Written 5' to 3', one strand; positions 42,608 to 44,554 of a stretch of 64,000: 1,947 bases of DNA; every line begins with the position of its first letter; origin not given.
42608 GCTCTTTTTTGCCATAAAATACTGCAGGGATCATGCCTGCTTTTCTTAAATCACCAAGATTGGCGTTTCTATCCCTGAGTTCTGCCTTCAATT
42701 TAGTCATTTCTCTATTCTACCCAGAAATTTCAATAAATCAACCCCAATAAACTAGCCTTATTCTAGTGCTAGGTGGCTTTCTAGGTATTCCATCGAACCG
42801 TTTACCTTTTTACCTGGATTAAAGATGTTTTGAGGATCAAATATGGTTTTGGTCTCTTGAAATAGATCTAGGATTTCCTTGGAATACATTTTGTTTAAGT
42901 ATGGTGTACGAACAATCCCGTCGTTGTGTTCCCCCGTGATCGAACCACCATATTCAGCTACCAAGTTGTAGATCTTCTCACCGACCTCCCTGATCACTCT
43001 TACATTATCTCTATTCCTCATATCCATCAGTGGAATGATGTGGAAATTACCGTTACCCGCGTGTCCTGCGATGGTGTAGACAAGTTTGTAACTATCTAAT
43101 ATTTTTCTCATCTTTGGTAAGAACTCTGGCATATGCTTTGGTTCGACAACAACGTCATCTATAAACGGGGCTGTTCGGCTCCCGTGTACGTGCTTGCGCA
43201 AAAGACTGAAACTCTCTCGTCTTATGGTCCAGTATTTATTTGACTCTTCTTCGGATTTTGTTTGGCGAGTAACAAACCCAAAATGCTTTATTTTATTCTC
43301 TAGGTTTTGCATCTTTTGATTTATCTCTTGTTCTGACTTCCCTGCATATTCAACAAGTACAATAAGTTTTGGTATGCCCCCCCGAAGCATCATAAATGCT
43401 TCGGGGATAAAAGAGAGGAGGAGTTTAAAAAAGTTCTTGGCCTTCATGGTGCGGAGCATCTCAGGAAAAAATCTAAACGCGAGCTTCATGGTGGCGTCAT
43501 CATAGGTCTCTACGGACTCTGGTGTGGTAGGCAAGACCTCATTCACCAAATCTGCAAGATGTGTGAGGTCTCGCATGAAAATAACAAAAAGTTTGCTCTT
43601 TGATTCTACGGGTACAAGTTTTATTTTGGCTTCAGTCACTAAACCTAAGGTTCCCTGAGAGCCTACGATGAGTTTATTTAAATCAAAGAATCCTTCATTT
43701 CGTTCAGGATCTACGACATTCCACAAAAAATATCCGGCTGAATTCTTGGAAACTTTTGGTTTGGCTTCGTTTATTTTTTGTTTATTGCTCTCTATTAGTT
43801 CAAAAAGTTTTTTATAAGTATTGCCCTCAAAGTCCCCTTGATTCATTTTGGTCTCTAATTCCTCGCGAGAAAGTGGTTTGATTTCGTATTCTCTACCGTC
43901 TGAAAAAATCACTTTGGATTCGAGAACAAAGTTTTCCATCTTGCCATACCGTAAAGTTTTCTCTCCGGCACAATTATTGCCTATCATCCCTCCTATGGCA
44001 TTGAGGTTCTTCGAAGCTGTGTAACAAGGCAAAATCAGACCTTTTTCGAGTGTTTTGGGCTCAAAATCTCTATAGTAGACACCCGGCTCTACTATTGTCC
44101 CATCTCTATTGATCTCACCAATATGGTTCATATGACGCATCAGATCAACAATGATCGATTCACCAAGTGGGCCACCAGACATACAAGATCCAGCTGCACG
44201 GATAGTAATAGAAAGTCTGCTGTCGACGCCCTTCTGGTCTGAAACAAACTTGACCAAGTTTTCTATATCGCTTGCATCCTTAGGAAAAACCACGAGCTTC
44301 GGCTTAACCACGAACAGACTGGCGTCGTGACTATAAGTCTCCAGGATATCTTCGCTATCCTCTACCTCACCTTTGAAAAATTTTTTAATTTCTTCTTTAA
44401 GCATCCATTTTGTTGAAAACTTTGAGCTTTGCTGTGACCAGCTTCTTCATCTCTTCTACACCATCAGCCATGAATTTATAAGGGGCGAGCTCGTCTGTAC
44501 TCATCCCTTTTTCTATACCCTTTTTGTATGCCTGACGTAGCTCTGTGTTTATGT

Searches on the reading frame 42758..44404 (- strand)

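Call 65: search_protein_families(library=pfam, proteins=[window:42758-44404:-], max_evalue=0.00001)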
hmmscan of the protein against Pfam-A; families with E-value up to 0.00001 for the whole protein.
window:42758-44404:- (548 aa): 2 families
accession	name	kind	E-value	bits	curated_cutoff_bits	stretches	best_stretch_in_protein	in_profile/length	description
PF02913.24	FAD-oxidase_C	-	5.7e-49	167.5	21.2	1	270-532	5-247/248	FAD linked oxidases, C-terminal domain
PF01565.28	FAD_binding_4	-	1e-21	77.6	26.4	1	35-174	1-137/139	FAD binding domain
